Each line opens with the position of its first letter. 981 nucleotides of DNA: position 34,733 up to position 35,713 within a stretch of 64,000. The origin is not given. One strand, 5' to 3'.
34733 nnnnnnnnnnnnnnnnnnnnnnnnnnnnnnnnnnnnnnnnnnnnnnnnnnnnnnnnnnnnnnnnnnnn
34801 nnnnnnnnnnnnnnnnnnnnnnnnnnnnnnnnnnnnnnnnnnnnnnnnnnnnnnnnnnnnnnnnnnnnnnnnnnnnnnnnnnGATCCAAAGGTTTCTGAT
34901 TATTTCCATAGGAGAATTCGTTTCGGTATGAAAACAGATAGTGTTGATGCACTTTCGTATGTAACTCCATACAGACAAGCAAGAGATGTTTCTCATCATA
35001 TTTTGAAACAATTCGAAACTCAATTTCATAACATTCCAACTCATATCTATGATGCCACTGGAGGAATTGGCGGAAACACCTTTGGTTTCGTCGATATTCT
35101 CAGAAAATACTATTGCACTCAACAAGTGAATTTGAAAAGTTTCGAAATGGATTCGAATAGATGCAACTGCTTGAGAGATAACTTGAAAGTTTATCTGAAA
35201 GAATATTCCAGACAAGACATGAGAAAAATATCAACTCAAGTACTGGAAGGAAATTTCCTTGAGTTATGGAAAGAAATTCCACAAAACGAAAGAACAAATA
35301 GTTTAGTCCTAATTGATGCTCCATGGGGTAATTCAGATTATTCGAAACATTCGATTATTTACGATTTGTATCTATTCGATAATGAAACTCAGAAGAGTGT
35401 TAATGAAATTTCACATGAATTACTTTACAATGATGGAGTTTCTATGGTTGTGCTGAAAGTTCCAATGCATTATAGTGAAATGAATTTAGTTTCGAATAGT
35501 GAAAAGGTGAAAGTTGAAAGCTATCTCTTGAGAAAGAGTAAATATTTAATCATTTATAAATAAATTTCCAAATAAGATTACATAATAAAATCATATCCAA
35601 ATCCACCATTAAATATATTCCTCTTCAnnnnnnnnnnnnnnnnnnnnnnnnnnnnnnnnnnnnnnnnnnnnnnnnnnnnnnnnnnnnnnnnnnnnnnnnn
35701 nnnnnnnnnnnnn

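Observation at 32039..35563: TGS1 cap-hypermethylase gene next to a degenerate paralogue that has lost the PPWG catalytic motif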

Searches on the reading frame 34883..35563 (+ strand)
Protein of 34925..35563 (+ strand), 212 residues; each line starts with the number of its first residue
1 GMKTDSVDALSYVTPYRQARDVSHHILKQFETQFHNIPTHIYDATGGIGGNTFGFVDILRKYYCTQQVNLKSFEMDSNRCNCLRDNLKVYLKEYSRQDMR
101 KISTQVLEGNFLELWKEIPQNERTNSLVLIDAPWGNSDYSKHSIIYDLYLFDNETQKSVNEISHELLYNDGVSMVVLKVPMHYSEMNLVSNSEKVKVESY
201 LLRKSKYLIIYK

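Call 21: search_solved_structures(query=window:34925-35563:+, max_evalue=10, show_alignments=3)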
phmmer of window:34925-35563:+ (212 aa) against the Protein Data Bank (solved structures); distinct sequences matched with E-value up to 10: 0.

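Call 24: find_homologous_proteins(query=A2, max_evalue=10)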
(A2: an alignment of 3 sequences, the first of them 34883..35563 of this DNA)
Query A2 (3 sequences) (226 aa, profile of the alignment): 2531 proteins with E <= 10 among 4865 candidates; the best 120 are listed.
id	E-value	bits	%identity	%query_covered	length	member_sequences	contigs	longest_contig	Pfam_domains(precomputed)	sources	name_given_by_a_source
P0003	5.7e-103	361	-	-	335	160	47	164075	PF13847.13,PF01170.25,PF09445.17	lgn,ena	-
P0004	1.8e-98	346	-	-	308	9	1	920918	PF13847.13,PF13649.13,PF01170.25,PF09445.17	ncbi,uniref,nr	ncbi:hypothetical protein SUVZ_16G1300 [Saccharomyces uvarum]|uniref:Trimethylguanosine synthase n=1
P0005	1.2e-97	344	-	-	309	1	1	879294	PF13847.13,PF01170.25,PF09445.17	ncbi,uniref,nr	ncbi:tgs1p [Saccharomyces arboricola H-6]|uniref:Trimethylguanosine synthase n=1 Tax=Saccharomyces a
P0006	9.9e-97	341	-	-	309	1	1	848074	PF13847.13,PF01170.25,PF09445.17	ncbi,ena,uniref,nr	ncbi:hypothetical protein SMKI_06G2690 [Saccharomyces mikatae IFO 1815]|uniref:Trimethylguanosine sy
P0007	8.0e-96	338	25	68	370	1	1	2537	PF13847.13,PF13649.13,PF01170.25,PF02475.24,PF09445.17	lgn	-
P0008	2.5e-95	336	24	68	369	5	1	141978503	PF13847.13,PF13649.13,PF01170.25,PF02475.24,PF09445.17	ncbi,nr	ncbi:trimethylguanosine synthase 1 [Phyllostomus discolor]|nr:trimethylguanosine synthase 1 [Phyllos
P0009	3.4e-92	326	23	69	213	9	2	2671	PF13847.13,PF03602.22,PF13649.13,PF01170.25,PF02475.24,PF09445.17,PF08241.19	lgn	-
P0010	1.9e-91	324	23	70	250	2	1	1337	PF13847.13,PF13649.13,PF01170.25,PF02475.24,PF09445.17,PF08241.19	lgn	-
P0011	1.2e-90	321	23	70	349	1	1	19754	PF13847.13,PF13649.13,PF01170.25,PF02475.24,PF09445.17,PF08241.19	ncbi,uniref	ncbi:PREDICTED: trimethylguanosine synthase-like, partial [Acanthisitta chloris]|uniref:trimethylgua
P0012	3.4e-86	306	-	-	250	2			PF13847.13,PF13649.13,PF01170.25,PF02475.24,PF09445.17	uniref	uniref:Trimethylguanosine synthase n=1 Tax=Micrurus paraensis TaxID=1970185 RepID=A0A2D4JWU9_9SAUR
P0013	4.5e-85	303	26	77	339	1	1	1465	PF13847.13,PF03602.22,PF13649.13,PF01170.25,PF02475.24,PF09445.17,PF08241.19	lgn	-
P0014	6.9e-84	299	26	68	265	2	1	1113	PF13847.13,PF13649.13,PF01170.25,PF02475.24,PF09445.17,PF08241.19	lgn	-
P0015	5.9e-82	293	24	72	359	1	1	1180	PF13847.13,PF13649.13,PF01170.25,PF02475.24,PF09445.17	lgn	-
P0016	1.2e-80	288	26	68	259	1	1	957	PF13847.13,PF03602.22,PF13649.13,PF01170.25,PF02475.24,PF09445.17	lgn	-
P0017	8.6e-80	285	26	68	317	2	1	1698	PF13847.13,PF03602.22,PF13649.13,PF02475.24,PF09445.17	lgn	-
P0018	1.3e-78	282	29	56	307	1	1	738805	PF09445.17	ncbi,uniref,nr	ncbi:hypothetical protein KAFR_0H02400 [Kazachstania africana CBS 2517]|uniref:Trimethylguanosine sy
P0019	3.6e-78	280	-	-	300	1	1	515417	PF13847.13,PF13649.13,PF09445.17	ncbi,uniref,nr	ncbi:similar to Saccharomyces cerevisiae YPL157W TGS1 Trimethyl guanosine synthase [Maudiozyma saulg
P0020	2.7e-77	277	24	92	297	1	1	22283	PF09445.17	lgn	-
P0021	2.8e-77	277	23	68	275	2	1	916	PF13847.13,PF03602.22,PF13649.13,PF01170.25,PF02475.24,PF09445.17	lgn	-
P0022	1.5e-76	275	23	68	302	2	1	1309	PF13847.13,PF13649.13,PF01170.25,PF02475.24,PF09445.17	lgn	-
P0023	4.9e-76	273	25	77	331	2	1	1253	PF13847.13,PF13649.13,PF01170.25,PF02475.24,PF09445.17,PF08241.19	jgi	jgi:trimethylguanosine synthase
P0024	1.3e-75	272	-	-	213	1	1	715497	PF13847.13,PF13649.13,PF01170.25,PF02475.24,PF09445.17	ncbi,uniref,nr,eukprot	ncbi:predicted protein [Nematostella vectensis]|uniref:Trimethylguanosine synthase n=1 Tax=Nematoste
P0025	3.0e-75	271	-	-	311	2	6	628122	PF09445.17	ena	-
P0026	3.2e-75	271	-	-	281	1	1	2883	PF13847.13,PF13649.13,PF01170.25,PF02475.24,PF09445.17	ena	-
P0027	4.7e-75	270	-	-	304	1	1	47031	PF13847.13,PF13649.13,PF09445.17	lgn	-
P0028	8.2e-75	269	24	96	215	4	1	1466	PF13847.13,PF03602.22,PF13649.13,PF01170.25,PF02475.24,PF09445.17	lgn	-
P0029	1.5e-74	268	25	45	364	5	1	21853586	PF13847.13,PF00398.27,PF03602.22,PF13649.13,PF01170.25,PF02475.24,PF09445.17,PF08241.19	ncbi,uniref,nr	ncbi:RNA cap guanine-N2 methyltransferase [Arabidopsis suecica]|uniref:RNA cap guanine-N2 methyltran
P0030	1.5e-74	268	23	56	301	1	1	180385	PF09445.17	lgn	-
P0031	2.5e-74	268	-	-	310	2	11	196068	PF09445.17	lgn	-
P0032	3.0e-74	267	26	65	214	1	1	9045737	PF13847.13,PF03602.22,PF13649.13,PF01170.25,PF02475.24,PF09445.17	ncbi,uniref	ncbi:hypothetical protein HELRODRAFT_65292, partial [Helobdella robusta]|uniref:Trimethylguanosine s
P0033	8.2e-74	266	24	56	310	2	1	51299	PF09445.17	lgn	-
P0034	1.0e-73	266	-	-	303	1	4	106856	PF13847.13,PF13649.13,PF09445.17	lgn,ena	-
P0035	1.1e-73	265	-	-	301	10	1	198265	PF09445.17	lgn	-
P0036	1.6e-73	265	-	-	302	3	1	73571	PF09445.17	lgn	-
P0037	2.6e-73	264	-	-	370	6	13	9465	PF09445.17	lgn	-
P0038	3.6e-73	264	-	-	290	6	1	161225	PF13847.13,PF13649.13,PF09445.17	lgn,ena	-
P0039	4.0e-73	264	-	-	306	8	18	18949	PF13847.13,PF09445.17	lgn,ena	-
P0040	5.3e-73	263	-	-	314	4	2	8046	PF09445.17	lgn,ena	-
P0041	1.0e-72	262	-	-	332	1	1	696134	PF09445.17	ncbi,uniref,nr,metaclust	ncbi:RNA methyltransferase NDAI_0K01340 [Naumovozyma dairenensis CBS 421]|uniref:Trimethylguanosine 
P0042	5.9e-72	260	-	-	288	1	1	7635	PF13847.13,PF13649.13,PF09445.17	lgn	-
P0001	8.0e-72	259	99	100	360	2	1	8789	PF09445.17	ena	-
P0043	9.1e-72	259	-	-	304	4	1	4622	PF13847.13,PF13649.13,PF09445.17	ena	-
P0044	1.0e-71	259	-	-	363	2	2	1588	PF13847.13,PF13649.13,PF01170.25,PF02475.24,PF09445.17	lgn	-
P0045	2.0e-71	258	24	73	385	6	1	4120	PF13847.13,PF03602.22,PF13649.13,PF01170.25,PF02475.24,PF09445.17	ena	-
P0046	3.0e-71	258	-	-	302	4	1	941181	PF09445.17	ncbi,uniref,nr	ncbi:hypothetical protein HG537_0F01910 [Torulaspora globosa]|uniref:Trimethylguanosine synthase n=1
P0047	6.9e-71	256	-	-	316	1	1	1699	PF09445.17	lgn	-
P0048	7.5e-71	256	25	66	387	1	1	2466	PF13847.13,PF13649.13,PF01170.25,PF02475.24,PF09445.17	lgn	-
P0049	8.3e-71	256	24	66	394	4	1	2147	PF13847.13,PF13649.13,PF01170.25,PF02475.24,PF09445.17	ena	-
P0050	9.6e-71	256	-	-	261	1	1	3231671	PF13847.13,PF03602.22,PF13649.13,PF01170.25,PF02475.24,PF09445.17,PF08241.19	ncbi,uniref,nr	ncbi:hypothetical protein LOTGIDRAFT_113851 [Lottia gigantea]|uniref:Trimethylguanosine synthase n=1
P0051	1.2e-70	256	24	46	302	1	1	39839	PF13847.13,PF09445.17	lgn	-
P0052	1.2e-70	256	-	-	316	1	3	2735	PF09445.17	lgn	-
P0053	1.4e-70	255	-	-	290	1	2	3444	PF09445.17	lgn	-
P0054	1.6e-70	255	24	70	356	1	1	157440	PF13847.13,PF13649.13,PF01170.25,PF02475.24,PF09445.17,PF08241.19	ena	-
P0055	1.7e-70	255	-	-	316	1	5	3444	PF09445.17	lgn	-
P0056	1.7e-70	255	-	-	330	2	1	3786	PF13847.13,PF13649.13,PF01170.25,PF02475.24,PF09445.17,PF08241.19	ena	-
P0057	1.8e-70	255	-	-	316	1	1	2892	PF09445.17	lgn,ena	-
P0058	1.9e-70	255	-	-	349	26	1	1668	PF13847.13,PF03602.22,PF13649.13,PF01170.25,PF02475.24,PF09445.17,PF08241.19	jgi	-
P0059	2.4e-70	255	23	99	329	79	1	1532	PF13847.13,PF13649.13,PF01170.25,PF02475.24,PF09445.17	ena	-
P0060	2.6e-70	254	48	10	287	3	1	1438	PF13649.13,PF09445.17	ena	-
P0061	6.2e-70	253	24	98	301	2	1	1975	PF13847.13,PF13649.13,PF01170.25,PF02475.24,PF09445.17,PF08241.19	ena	-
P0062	7.2e-70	253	-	-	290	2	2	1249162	PF13847.13,PF13649.13,PF09445.17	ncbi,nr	ncbi:TGS1 (YPL157W) [Zygosaccharomyces parabailii]|nr:TGS1 (YPL157W) [Zygosaccharomyces parabailii] 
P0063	7.3e-70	253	-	-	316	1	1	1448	PF09445.17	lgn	-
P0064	1.2e-69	252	-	-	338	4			PF13847.13,PF05175.21,PF03602.22,PF13649.13,PF01170.25,PF02475.24,PF09445.17,PF08241.19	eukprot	eukprot:TRINITY_DN47417_c0_g1_i1.p1 TRINITY_DN47417_c0_g1~~TRINITY_DN47417_c0_g1_i1.p1 ORF type:comp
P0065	1.3e-69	252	-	-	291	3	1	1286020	PF13847.13,PF13649.13,PF09445.17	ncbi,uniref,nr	ncbi:hypothetical protein ZYGR_0AS03160 [Zygosaccharomyces rouxii]|uniref:Trimethylguanosine synthas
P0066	1.8e-69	252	-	-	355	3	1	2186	PF13847.13,PF13649.13,PF01170.25,PF02475.24,PF09445.17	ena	-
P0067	2.0e-69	252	35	23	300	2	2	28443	PF09445.17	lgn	-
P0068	2.9e-69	251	-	-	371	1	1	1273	PF13847.13,PF03602.22,PF13649.13,PF01170.25,PF02475.24,PF09445.17,PF08241.19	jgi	jgi:trimethylguanosine synthase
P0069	3.0e-69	251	24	45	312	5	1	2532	PF09445.17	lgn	-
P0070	3.1e-69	251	33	19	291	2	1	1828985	PF13649.13,PF09445.17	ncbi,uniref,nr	ncbi:RNA methyltransferase LALA0_S01e03884g [Lachancea lanzarotensis]|uniref:Trimethylguanosine synt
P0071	3.2e-69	251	26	60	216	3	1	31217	PF13847.13,PF03602.22,PF13649.13,PF01170.25,PF02475.24,PF09445.17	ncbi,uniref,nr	ncbi:PREDICTED: trimethylguanosine synthase-like [Poecilia mexicana]|uniref:trimethylguanosine synth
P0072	3.9e-69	251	-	-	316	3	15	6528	PF09445.17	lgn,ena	-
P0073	4.1e-69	251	-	-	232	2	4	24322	PF13847.13,PF13649.13,PF09445.17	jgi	-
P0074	4.6e-69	250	25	77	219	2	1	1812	PF13847.13,PF03602.22,PF13649.13,PF01170.25,PF02475.24,PF09445.17,PF08241.19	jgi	-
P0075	5.7e-69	250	-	-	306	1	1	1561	PF09445.17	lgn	-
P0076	6.9e-69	250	-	-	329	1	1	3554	PF13847.13,PF13649.13,PF01170.25,PF02475.24,PF09445.17,PF08241.19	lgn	-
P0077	7.0e-69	250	-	-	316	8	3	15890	PF09445.17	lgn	-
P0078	7.1e-69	250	25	71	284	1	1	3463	PF13847.13,PF13649.13,PF01170.25,PF02475.24,PF09445.17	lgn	-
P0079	7.3e-69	250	-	-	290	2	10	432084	PF13847.13,PF13649.13,PF09445.17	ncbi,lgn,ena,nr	ncbi:related to Trimethylguanosine synthase [Zygosaccharomyces bailii]|nr:related to Trimethylguanos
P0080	7.8e-69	250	-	-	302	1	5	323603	PF09445.17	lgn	-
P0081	9.8e-69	249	-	-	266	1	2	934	PF13847.13,PF13649.13,PF01170.25,PF02475.24,PF09445.17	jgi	-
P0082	1.1e-68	249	-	-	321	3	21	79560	PF09445.17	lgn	-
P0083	1.4e-68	249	-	-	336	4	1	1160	PF13847.13,PF03602.22,PF13649.13,PF01170.25,PF02475.24,PF09445.17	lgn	-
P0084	1.5e-68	249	25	60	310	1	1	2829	PF03602.22,PF01170.25,PF09445.17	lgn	-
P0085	1.5e-68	249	-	-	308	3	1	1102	PF13649.13,PF01170.25,PF09445.17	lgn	-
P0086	1.8e-68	248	-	-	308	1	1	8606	PF09445.17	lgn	-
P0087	2.8e-68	248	-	-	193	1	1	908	PF13847.13,PF03602.22,PF13649.13,PF01170.25,PF02475.24,PF09445.17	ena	-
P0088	3.1e-68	248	-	-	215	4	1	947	PF13847.13,PF03602.22,PF13649.13,PF01170.25,PF02475.24,PF09445.17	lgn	-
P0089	3.9e-68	247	-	-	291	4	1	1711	PF13847.13,PF13649.13,PF09445.17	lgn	-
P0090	4.3e-68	247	-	-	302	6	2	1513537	PF13847.13,PF13649.13,PF09445.17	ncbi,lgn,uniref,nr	ncbi:RNA methyltransferase [Lachancea thermotolerans CBS 6340]|uniref:Trimethylguanosine synthase n=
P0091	4.9e-68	247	24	81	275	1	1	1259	PF13847.13,PF13649.13,PF01170.25,PF02475.24,PF09445.17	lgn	-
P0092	5.5e-68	247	-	-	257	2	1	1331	PF13847.13,PF03602.22,PF13649.13,PF01170.25,PF02475.24,PF09445.17,PF08241.19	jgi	-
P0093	5.5e-68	247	-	-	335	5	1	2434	PF13847.13,PF13649.13,PF01170.25,PF02475.24,PF09445.17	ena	-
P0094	8.2e-68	246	22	71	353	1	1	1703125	PF13847.13,PF13649.13,PF01170.25,PF02475.24,PF09445.17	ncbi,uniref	ncbi:uncharacterized protein VTP21DRAFT_584 [Calcarisporiella thermophila]|uniref:uncharacterized pr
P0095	8.3e-68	246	-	-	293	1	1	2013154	PF13649.13,PF09445.17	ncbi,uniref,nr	ncbi:LAME_0F12288g1_1 [Lachancea meyersii CBS 8951]|uniref:Trimethylguanosine synthase n=1 Tax=Lacha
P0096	2.1e-67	245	-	-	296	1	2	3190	PF13847.13,PF13649.13,PF09445.17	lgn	-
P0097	2.7e-67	245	-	-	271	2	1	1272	PF13847.13,PF13649.13,PF01170.25,PF02475.24,PF09445.17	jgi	-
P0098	6.1e-67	243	-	-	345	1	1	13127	PF09445.17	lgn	-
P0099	7.9e-67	243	-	-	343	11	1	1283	PF13847.13,PF13649.13,PF01170.25,PF02475.24,PF09445.17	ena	-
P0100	8.0e-67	243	-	-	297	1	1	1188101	PF09445.17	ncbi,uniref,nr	ncbi:LADA_0C06766g1_1 [Lachancea dasiensis]|uniref:Trimethylguanosine synthase n=1 Tax=Lachancea das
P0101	8.6e-67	243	-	-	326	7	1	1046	PF13847.13,PF03602.22,PF13649.13,PF01170.25,PF02475.24,PF09445.17,PF08241.19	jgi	-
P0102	1.0e-66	243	-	-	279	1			PF13847.13,PF03602.22,PF13649.13,PF01170.25,PF02475.24,PF09445.17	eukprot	eukprot:Phypoly_transcript_12705.p1 GENE.Phypoly_transcript_12705~~Phypoly_transcript_12705.p1 ORF t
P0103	1.1e-66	243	-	-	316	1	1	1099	PF13847.13,PF03602.22,PF13649.13,PF01170.25,PF02475.24,PF01596.24,PF09445.17,PF08241.19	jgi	-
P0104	1.2e-66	243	28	56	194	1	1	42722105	PF13847.13,PF13649.13,PF01170.25,PF02475.24,PF09445.17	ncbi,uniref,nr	ncbi:hypothetical protein CesoFtcFv8_014435 [Champsocephalus esox]|uniref:Trimethylguanosine synthas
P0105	1.2e-66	242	-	-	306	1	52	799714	PF09445.17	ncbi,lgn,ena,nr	ncbi:trimethylguanosine synthase [Monosporozyma unispora]|nr:hypothetical protein C6P44_003773 [Kaza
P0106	1.6e-66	242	31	23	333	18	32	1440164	PF09445.17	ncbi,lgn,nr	ncbi:hypothetical protein B1J92_M02145g [Nakaseomyces glabratus]|nr:hypothetical protein B1J91_M0214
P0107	2.8e-66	241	24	56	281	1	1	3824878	PF13847.13,PF13649.13,PF01170.25,PF02475.24,PF09445.17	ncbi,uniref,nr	ncbi:RNA cap guanine-N2 methyltransferase-domain-containing protein [Mycotypha africana]|uniref:RNA 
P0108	3.0e-66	241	-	-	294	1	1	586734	PF09445.17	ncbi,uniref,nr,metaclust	ncbi:RNA methyltransferase KNAG_0J01740 [Huiozyma naganishii CBS 8797]|uniref:Trimethylguanosine syn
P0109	3.0e-66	241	-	-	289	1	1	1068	PF13847.13,PF03602.22,PF13649.13,PF01170.25,PF02475.24,PF09445.17,PF08241.19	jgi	-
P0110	3.6e-66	241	-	-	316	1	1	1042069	PF13847.13,PF09445.17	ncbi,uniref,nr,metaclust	ncbi:hypothetical protein TPHA_0D01280 [Tetrapisispora phaffii CBS 4417]|uniref:Trimethylguanosine s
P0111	3.7e-66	241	-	-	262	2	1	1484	PF13847.13,PF13649.13,PF01170.25,PF02475.24,PF09445.17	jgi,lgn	-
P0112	3.7e-66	241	-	-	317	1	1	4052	PF09445.17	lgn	-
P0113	4.4e-66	241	25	60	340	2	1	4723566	PF13847.13,PF13649.13,PF01170.25,PF02475.24,PF09445.17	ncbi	ncbi:unnamed protein product [Rhizopus microsporus]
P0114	4.5e-66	241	-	-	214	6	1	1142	PF13649.13,PF02475.24,PF09445.17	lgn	-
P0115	4.5e-66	241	22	56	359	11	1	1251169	PF13847.13,PF03602.22,PF13649.13,PF01170.25,PF02475.24,PF09445.17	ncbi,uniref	ncbi:hypothetical protein MFLAVUS_003461 [Mucor flavus]|uniref:Trimethylguanosine synthase n=1 Tax=M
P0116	4.8e-66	241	-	-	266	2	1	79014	PF13847.13,PF13649.13,PF01170.25,PF02475.24,PF09445.17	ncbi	ncbi:RNA cap guanine-N2 methyltransferase-domain-containing protein, partial [Choanephora cucurbitar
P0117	5.2e-66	240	23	67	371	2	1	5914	PF13847.13,PF03602.22,PF13649.13,PF01170.25,PF02475.24,PF09445.17,PF08241.19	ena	-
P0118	7.0e-66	240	28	73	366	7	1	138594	PF13847.13,PF13649.13,PF01170.25,PF02475.24,PF09445.17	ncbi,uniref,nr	ncbi:trimethylguanosine synthase-like [Amphibalanus amphitrite]|uniref:trimethylguanosine synthase-l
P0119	7.1e-66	240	33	23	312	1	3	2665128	PF01170.25,PF09445.17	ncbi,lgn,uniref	ncbi:Trimethylguanosine synthase [Nakaseomyces bracarensis]|uniref:Trimethylguanosine synthase n=1 T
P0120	9.8e-66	240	-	-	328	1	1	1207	PF13847.13,PF03602.22,PF13649.13,PF01170.25,PF02475.24,PF09445.17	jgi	-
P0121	1.0e-65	239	-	-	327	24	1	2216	PF13847.13,PF03602.22,PF13649.13,PF01170.25,PF02475.24,PF09445.17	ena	-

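Call 53: search_protein_families(library=pfam, proteins=[window:34925-35563:+], max_evalue=10)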
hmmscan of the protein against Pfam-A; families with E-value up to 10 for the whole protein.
window:34925-35563:+ (212 aa): 1 family
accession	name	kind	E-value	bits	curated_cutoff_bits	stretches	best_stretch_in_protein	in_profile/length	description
PF09445.16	Methyltransf_15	-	3.1e-07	30.6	22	1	40-149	3-95/165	RNA cap guanine-N2 methyltransferase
